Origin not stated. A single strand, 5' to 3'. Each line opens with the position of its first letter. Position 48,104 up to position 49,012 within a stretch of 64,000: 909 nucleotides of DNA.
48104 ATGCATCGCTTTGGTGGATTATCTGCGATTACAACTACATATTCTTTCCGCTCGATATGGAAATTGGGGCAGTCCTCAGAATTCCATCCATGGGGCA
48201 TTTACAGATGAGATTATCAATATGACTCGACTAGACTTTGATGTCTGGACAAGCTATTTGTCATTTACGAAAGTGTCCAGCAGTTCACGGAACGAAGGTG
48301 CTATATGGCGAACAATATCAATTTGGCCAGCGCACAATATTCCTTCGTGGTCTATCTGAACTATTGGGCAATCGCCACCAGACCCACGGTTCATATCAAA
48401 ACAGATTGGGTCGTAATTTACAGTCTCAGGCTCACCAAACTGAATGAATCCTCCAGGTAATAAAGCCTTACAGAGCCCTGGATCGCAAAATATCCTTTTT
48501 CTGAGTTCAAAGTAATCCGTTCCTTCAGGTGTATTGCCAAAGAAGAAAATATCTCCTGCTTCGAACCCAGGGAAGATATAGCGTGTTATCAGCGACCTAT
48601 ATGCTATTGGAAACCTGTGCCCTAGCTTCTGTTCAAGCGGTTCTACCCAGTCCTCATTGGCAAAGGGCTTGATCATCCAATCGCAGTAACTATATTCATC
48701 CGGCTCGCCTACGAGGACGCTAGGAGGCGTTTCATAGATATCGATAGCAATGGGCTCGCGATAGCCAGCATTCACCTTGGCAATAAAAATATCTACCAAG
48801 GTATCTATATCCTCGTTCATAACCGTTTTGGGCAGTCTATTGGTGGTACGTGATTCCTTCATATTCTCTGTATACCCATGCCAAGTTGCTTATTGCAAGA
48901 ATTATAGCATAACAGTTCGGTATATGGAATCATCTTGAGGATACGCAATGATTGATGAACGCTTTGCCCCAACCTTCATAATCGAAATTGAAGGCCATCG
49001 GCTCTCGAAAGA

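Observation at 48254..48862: Opposite-strand SUKH/SMI1-KNR4-like immunity-type gene embedded between tail genes X and D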

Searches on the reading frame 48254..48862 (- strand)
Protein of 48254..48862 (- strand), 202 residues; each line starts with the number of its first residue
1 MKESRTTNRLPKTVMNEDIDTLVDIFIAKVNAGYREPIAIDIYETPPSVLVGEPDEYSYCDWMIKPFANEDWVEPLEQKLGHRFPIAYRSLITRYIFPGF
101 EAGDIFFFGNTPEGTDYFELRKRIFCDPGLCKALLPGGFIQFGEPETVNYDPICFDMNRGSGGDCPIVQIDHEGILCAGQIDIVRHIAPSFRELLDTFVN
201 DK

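Call 3: search_protein_families(library=pfam, proteins=[window:48254-48862:-], max_evalue=1)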
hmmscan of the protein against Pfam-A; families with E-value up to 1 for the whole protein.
window:48254-48862:- (202 aa): 3 families
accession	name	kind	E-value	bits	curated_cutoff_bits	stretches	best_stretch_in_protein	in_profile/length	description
PF09346.15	SMI1_KNR4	-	3e-06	28.3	25.4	1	68-196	2-124/125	SMI1 / KNR4 family (SUKH-1)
PF14568.11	SUKH_6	-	0.00053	20.9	27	1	70-174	1-104/119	SMI1-KNR4 cell-wall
PF14567.11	SUKH_5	-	0.1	12.9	27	1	69-172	23-120/142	SMI1-KNR4 cell-wall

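Call 4: search_protein_families(library=phrogs, proteins=[window:48254-48862:-], max_evalue=0.1)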
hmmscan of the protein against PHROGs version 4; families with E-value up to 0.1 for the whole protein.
window:48254-48862:- (202 aa): 0 families

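Call 14: find_homologous_proteins(query=window:48254-48862:-, max_evalue=0.001)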
Query window:48254-48862:- (202 aa): 36 proteins with E <= 0.001 among 57 candidates.
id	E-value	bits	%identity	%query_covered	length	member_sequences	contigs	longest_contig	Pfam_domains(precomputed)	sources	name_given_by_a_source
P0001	2.9e-138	476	100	100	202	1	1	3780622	PF09346.16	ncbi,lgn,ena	-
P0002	3.0e-86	306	67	99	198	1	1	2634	PF09346.16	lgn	-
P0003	2.3e-85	304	69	93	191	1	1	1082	-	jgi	jgi:hypothetical protein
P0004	8.9e-85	302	65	100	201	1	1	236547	-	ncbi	ncbi:MAG: SMI1/KNR4 family protein [Armatimonadota bacterium]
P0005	2.5e-83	297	65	100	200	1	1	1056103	PF09346.16,PF14568.12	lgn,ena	-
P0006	6.7e-82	292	65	100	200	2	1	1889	PF14567.12,PF09346.16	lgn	-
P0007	1.4e-80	288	67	89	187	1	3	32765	PF09346.16,PF14568.12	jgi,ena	-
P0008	1.2e-77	278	65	99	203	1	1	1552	-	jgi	jgi:hypothetical protein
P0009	1.1e-75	272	66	91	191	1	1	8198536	PF09346.16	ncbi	-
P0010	2.5e-75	271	63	91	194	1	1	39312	PF09346.16,PF14568.12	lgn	-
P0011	1.1e-73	265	66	90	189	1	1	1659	PF09346.16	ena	-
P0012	8.9e-73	262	66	90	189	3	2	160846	-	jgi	-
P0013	2.7e-69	251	57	90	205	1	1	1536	-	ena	-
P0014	7.6e-67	243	57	95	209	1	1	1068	-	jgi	jgi:hypothetical protein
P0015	1.4e-65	239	54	91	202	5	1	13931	-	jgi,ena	-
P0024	6.8e-44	168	45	90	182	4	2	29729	PF09346.16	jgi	jgi:hypothetical protein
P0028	3.6e-38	149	42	91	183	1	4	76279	-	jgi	jgi:hypothetical protein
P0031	8.6e-31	125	39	93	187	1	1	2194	PF09346.16,PF14568.12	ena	-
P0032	2.4e-28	117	38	91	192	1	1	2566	PF09346.16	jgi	jgi:hypothetical protein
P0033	2.6e-28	117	40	91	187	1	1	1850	PF09346.16,PF14568.12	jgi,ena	-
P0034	3.9e-28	116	37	93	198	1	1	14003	-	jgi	jgi:hypothetical protein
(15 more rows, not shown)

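Call 15: search_solved_structures(query=window:48254-48862:-, max_evalue=10, show_alignments=2)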
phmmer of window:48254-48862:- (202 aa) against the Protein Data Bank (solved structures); distinct sequences matched with E-value up to 10: 1.
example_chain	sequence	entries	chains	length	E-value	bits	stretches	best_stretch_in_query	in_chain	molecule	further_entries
3c3m_A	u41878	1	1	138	0.74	12.5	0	16-75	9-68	Response regulator receiver protein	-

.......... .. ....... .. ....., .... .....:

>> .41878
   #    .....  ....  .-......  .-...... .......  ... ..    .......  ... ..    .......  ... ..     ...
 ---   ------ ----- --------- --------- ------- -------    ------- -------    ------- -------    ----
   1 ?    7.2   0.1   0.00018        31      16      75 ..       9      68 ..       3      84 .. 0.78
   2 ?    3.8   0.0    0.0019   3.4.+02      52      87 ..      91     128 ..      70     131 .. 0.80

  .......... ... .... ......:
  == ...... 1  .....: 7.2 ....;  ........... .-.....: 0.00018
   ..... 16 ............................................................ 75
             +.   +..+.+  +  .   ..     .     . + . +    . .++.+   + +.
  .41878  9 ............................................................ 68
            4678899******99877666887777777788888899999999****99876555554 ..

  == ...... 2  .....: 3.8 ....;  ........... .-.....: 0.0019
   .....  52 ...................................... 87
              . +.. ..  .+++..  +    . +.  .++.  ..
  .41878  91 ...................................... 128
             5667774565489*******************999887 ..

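Call 16: find_encoding_contigs(protein=P0001, flank=3000, max_places=3)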
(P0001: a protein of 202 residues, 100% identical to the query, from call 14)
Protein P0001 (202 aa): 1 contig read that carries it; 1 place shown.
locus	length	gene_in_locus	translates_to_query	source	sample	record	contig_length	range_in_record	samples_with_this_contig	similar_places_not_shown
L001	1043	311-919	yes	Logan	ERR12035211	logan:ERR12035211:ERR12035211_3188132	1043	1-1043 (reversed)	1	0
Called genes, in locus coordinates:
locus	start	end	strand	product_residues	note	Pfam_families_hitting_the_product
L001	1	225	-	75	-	?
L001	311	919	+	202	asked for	PF09346:SMI1_KNR4 (weak)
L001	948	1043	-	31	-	?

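Call 17: find_encoding_contigs(protein=P0005, flank=8000, max_places=3)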
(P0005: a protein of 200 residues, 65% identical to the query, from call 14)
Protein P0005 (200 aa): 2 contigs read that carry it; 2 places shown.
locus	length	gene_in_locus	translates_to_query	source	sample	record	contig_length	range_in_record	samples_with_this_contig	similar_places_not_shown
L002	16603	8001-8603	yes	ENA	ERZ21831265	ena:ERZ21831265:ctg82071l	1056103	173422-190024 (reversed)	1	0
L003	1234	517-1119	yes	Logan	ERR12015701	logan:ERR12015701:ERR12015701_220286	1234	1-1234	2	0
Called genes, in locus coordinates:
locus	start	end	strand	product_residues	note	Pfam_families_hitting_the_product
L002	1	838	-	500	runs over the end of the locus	PF00682:HMGL-like, PF22617:HCS_D2, PF08502:LeuA_dimer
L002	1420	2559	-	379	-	PF13439:Glyco_transf_4, PF00534:Glycos_transf_1, PF13692:Glyco_trans_1_4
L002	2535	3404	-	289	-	PF00535:Glycos_transf_2, PF13641:Glyco_tranf_2_3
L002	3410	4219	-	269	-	PF00535:Glycos_transf_2, PF13641:Glyco_tranf_2_3 (weak)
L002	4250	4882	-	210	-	PF01227:GTP_cyclohydroI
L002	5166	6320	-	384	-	PF22564:HAAS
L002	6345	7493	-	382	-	PF22564:HAAS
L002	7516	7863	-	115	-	PF03551:PadR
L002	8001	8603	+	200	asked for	PF09346:SMI1_KNR4 (weak), PF14568:SUKH_6 (weak)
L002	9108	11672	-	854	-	PF22666:Glyco_hydro_2_N2, PF00703:Glyco_hydro_2, PF17786:Mannosidase_ig, PF17753:Ig_mannosidase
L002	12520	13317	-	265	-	PF00290:Trp_syntA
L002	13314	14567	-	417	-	PF00291:PALP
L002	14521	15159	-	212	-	PF00697:PRAI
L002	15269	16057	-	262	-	PF00218:IGPS, PF01729:QRPTase_C (weak)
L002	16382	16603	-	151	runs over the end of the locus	PF02915:Rubrerythrin, PF13668:Ferritin_2 (faint)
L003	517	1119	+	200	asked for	PF09346:SMI1_KNR4 (weak), PF14568:SUKH_6 (weak)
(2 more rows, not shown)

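Call 18: find_encoding_contigs(protein=P0004, flank=8000, max_places=3)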
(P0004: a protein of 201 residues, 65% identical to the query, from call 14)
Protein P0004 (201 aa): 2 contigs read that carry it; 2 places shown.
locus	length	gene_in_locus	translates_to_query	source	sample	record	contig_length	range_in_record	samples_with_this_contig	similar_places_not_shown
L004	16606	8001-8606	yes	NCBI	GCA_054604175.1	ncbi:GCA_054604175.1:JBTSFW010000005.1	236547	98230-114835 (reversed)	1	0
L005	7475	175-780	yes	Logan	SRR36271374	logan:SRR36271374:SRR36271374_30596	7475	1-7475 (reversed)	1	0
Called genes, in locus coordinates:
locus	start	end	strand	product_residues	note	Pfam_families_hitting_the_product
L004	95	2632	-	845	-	-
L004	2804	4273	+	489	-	-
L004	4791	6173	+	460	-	PF00657:Lipase_GDSL, PF13472:Lipase_GDSL_2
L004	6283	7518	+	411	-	PF00155:Aminotran_1_2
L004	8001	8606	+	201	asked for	-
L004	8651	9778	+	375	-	-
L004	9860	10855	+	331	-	PF03807:F420_oxidored (faint), PF02826:2-Hacid_dh_C, PF03446:NAD_binding_2 (weak)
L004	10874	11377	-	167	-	PF12867:DinB_2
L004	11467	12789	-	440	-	PF12708:Pect-lyase_RHGA_epim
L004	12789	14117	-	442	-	-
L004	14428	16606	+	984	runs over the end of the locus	PF12708:Pect-lyase_RHGA_epim, PF00754:F5_F8_type_C, PF22633:F5_F8_type_C_2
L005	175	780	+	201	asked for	-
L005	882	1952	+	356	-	-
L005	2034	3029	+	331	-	PF03807:F420_oxidored (faint), PF02826:2-Hacid_dh_C, PF03446:NAD_binding_2 (weak)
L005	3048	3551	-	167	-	PF12867:DinB_2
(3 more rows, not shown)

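Call 19: find_encoding_contigs(protein=P0009, flank=8000, max_places=3)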
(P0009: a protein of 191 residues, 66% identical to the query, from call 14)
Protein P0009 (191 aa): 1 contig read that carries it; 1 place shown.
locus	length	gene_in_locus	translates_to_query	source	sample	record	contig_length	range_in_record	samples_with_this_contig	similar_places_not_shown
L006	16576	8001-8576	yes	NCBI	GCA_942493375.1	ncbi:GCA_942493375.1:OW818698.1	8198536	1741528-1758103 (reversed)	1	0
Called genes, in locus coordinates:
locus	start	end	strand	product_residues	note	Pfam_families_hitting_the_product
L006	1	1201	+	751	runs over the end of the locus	-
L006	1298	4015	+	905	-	-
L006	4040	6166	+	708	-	PF17389:Bac_rhamnosid6H (faint), PF22422:MGH1-like_GH, PF01204:Trehalase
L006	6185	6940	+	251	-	-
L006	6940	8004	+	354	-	PF04909:Amidohydro_2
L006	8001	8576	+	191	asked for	PF09346:SMI1_KNR4 (weak)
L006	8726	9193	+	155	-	PF14947:HTH_45 (weak), PF21247:Fic-like_C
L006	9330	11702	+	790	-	PF01301:Glyco_hydro_35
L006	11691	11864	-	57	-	-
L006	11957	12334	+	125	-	PF08859:DGC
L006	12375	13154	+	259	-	PF03807:F420_oxidored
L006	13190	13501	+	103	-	PF12840:HTH_20 (weak), PF01022:HTH_5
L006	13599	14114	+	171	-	PF14595:Thioredoxin_9 (weak), PF00085:Thioredoxin, PF13098:Thioredoxin_2, PF13905:Thioredoxin_8 (faint)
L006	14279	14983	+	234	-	PF02683:DsbD_TM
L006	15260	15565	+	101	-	PF01022:HTH_5, PF12840:HTH_20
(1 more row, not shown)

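Call 31: find_encoding_contigs(protein=P0012, flank=7000, max_places=2)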
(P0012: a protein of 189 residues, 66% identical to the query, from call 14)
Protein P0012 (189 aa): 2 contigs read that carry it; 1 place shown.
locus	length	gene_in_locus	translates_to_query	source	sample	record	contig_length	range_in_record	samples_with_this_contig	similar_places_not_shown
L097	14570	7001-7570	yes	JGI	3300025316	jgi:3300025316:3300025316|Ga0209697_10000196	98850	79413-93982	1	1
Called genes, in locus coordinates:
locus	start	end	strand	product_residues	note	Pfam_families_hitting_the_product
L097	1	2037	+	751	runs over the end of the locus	-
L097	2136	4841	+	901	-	-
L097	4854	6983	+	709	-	PF22422:MGH1-like_GH, PF01204:Trehalase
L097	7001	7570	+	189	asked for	-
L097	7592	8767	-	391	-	PF00515:TPR_1 (faint), PF07719:TPR_2 (faint)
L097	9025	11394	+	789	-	PF01301:Glyco_hydro_35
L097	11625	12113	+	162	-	PF14595:Thioredoxin_9 (weak), PF00085:Thioredoxin, PF13098:Thioredoxin_2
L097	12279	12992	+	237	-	PF02683:DsbD_TM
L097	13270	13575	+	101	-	PF01022:HTH_5, PF12840:HTH_20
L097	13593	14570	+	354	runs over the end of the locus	PF03773:ArsP_1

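Call 32: find_encoding_contigs(protein=P0028, flank=7000, max_places=2)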
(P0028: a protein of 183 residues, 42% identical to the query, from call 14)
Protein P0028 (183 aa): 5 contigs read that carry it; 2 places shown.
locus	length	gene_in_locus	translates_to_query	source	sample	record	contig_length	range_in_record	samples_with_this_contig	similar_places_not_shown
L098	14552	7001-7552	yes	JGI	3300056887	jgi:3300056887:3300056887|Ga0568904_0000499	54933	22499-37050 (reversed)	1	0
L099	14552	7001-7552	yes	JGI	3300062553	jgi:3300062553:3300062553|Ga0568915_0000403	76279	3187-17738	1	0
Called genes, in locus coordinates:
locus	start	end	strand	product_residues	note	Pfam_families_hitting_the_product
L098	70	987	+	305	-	PF03331:LpxC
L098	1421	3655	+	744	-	PF19312:NtrY_N (weak), PF00672:HAMP, PF00989:PAS, PF08448:PAS_4, PF13426:PAS_9 (weak), PF13596:PAS_10 (weak), PF00512:HisKA, PF02518:HATPase_c, +2 more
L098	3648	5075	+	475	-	PF00004:AAA (faint), PF00072:Response_reg, PF00158:Sigma54_activat, PF14532:Sigma54_activ_2, PF07728:AAA_5, PF25601:AAA_lid_14, PF02954:HTH_8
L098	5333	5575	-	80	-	PF00313:CSD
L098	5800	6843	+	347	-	PF04463:2-thiour_desulf, PF08349:DUF1722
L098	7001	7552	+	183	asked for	-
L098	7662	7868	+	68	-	-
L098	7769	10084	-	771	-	PF01493:GXGXG, PF13187:Fer4_9 (faint), PF14691:Fer4_20, PF01266:DAO (weak), PF07992:Pyr_redox_2, PF13450:NAD_binding_8, PF13738:Pyr_redox_3 (weak), PF12838:Fer4_7 (weak), +6 more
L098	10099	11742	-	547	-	PF00037:Fer4 (weak), PF12797:Fer4_2 (faint), PF12837:Fer4_6 (faint), PF12838:Fer4_7 (faint), PF13237:Fer4_10 (faint), PF13187:Fer4_9 (weak), PF00037:Fer4 (weak), PF01645:Glu_synthase, +2 more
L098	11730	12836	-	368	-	-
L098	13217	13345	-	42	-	-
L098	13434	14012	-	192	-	-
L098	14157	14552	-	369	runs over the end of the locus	PF23023:Anti-Pycsar_Apyc1 (weak), PF12706:Lactamase_B_2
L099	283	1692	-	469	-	PF02878:PGM_PMM_I, PF02879:PGM_PMM_II, PF02880:PGM_PMM_III, PF00408:PGM_PMM_IV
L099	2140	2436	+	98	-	-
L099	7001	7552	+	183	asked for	-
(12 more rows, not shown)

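Call 33: find_encoding_contigs(protein=P0010, flank=7000, max_places=2)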
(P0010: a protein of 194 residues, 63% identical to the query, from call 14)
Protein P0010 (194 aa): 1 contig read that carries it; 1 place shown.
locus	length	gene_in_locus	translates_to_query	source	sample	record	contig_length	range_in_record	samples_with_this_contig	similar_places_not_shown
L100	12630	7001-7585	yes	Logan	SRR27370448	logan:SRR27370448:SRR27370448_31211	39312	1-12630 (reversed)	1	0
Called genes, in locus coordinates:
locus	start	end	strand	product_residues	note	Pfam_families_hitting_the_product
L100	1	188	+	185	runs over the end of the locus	PF13183:Fer4_8, PF13187:Fer4_9, PF13534:Fer4_17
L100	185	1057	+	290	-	PF02754:CCG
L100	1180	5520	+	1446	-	PF12831:FAD_oxidored (weak), PF14691:Fer4_20, PF07992:Pyr_redox_2, PF13450:NAD_binding_8 (weak), PF13738:Pyr_redox_3 (weak), PF07992:Pyr_redox_2, PF13450:NAD_binding_8, PF13187:Fer4_9, +17 more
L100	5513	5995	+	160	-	PF02662:FlpD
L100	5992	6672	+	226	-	PF12225:DUF5981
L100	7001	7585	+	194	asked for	PF09346:SMI1_KNR4, PF14568:SUKH_6 (weak)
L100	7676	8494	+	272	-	PF00376:MerR, PF13411:MerR_1, PF09278:MerR-DNA-bind (faint), PF06445:GyrI-like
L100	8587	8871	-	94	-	PF08734:GYD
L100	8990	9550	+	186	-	-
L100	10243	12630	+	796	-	?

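Call 34: predict_structure(alignment_id=A1)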
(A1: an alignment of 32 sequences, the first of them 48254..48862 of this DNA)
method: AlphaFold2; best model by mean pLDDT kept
length: 202 residues; sequences in the alignment: 32
mean_pLDDT: 90.7   pTM: 0.85
mean pLDDT of the five models: 90.7, 90.6, 90.3, 89.1, 88.4
residues with pLDDT >= 90: 166; 70-90: 20; 50-70: 8; < 50: 8
segments of 3 or more residues with pLDDT < 50: 8-14
pLDDT, mean of each block of 10 residues (from residue 1): 52 65 98 95 94 96 90 93 95 97 96 93 95 96 90 94 89 95 97 96 82
secondary structure, 60 per line:
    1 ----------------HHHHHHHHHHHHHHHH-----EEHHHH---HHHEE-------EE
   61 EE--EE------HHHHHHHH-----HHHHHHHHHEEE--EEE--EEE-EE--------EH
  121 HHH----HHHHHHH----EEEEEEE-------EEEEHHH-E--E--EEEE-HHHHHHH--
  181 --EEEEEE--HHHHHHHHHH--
elements in order: H17-32 H40-43 E59-62 H73-80 H86-94 E95-97 E100-102 E105-107 H120-123 H128-134 E139-145 E153-156 E167-170 H172-178 E183-188 H191-200

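Call 39: find_related_loci(query=A1, collection=viral_contigs, flank=8000)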
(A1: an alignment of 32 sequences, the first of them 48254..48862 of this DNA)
Query A1 (202 aa) in viral_contigs; peptide patterns used: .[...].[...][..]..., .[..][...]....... (x = any residue, [..] = any of these).
188 stretches matched a pattern, but none encodes a relative of the query by tblastn (E <= 1e-3).

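Call 40: fold_search(model_id=the predicted structure, library=pdb)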
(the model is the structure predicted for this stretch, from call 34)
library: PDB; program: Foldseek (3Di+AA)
matches with E <= 10: 20; with E <= 0.001: 4
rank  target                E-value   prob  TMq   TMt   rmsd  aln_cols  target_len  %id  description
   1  2prv_B                1.4e-04  1.00  0.44  0.56   4.6       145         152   19  Crystal structure of an uncharacterized protein (yobk, bsu18990) from bacillus subtilis at 1.30 A resolution (released 2007-05-22)
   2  2icg                  2.1e-04  1.00  0.46  0.56   7.1       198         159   14  Crystal structure of a protein of unknown function (NP_472245.1) from Listeria innocua at 1.65 A resolution (released 2006-09-26)
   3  2prv_A                3.4e-04  1.00  0.43  0.55   7.0       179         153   17  Crystal structure of an uncharacterized protein (yobk, bsu18990) from bacillus subtilis at 1.30 A resolution (released 2007-05-22)
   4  3ffv_A                9.0e-04  1.00  0.58  0.63   4.1       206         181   11  Crystal Structure Analysis of Syd (released 2009-01-27)
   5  6qbp_A                4.7e-02  0.92  0.46  0.43   7.6       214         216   14  structure of the core domaine of Knr4, an intrinsically disordered protein from Saccharomyces cerevisiae - mutant S203 (released 2020-01-29)
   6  6qbr_A                4.7e-02  0.91  0.43  0.40   7.2       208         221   12  structure of the core domaine of Knr4, an intrinsically disordered protein from Saccharomyces cerevisiae - mutant S200 (released 2020-01-29)
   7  6qbr_B                1.0e-01  0.80  0.43  0.39   7.7       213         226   11  structure of the core domaine of Knr4, an intrinsically disordered protein from Saccharomyces cerevisiae - mutant S200 (released 2020-01-29)
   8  8aj2_A                1.2e-01  0.82  0.44  0.41   7.1       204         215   14  structure of the ordered core of Knr4 (loop 189-217 deleted) (released 2023-04-26)
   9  9kbd_C                1.8e-01  0.66  0.40  0.22   7.7       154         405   14  Cryo-EM structure of the CUL1-RBX1-SKP1-FBXO3 SCF ubiquition ligase complex (released 2025-02-19)
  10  9kbf_C                6.6e-01  0.41  0.40  0.22   6.9       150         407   14  Cryo-EM structure of the SKP1-FBXO3 complex (released 2025-02-19)
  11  4iqn_B                2.8e+00  0.08  0.32  0.31  13.1       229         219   12  Crystal structure of uncharacterized protein from Salmonella enterica subsp. enterica serovar typhimurium str. 14028s (released 2013-01-23)
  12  7hg7_B                4.0e+00  0.02  0.12  0.20   9.9        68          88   12  PanDDA analysis group deposition -- Crystal structure of HRP-2 PWWP domain in complex with Z46169164 (released 2024-11-06)
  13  9i7j_B                6.8e+00  0.01  0.12  0.21   9.7        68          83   12  Crystal structure of HRP-2 PWWP domain with C64S mutation - Crystal form P21212 (released 2025-08-13)
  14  7hga_B                7.7e+00  0.01  0.12  0.22   9.3        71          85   13  PanDDA analysis group deposition -- Crystal structure of HRP-2 PWWP domain in complex with Z1980894300 (released 2024-11-06)
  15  8j64_A                7.7e+00  0.01  0.10  0.11  10.4        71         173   11  Crystal structure of Toxoplasma gondii MIC2-M2AP complex (released 2023-08-30)
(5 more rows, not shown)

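Call 47: list_cluster_members(proteins=[P0001])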
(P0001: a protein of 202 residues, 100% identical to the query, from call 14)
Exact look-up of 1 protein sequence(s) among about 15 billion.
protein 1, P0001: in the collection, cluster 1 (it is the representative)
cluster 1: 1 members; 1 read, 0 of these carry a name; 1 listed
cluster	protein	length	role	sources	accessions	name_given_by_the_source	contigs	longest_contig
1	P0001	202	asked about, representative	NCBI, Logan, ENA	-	-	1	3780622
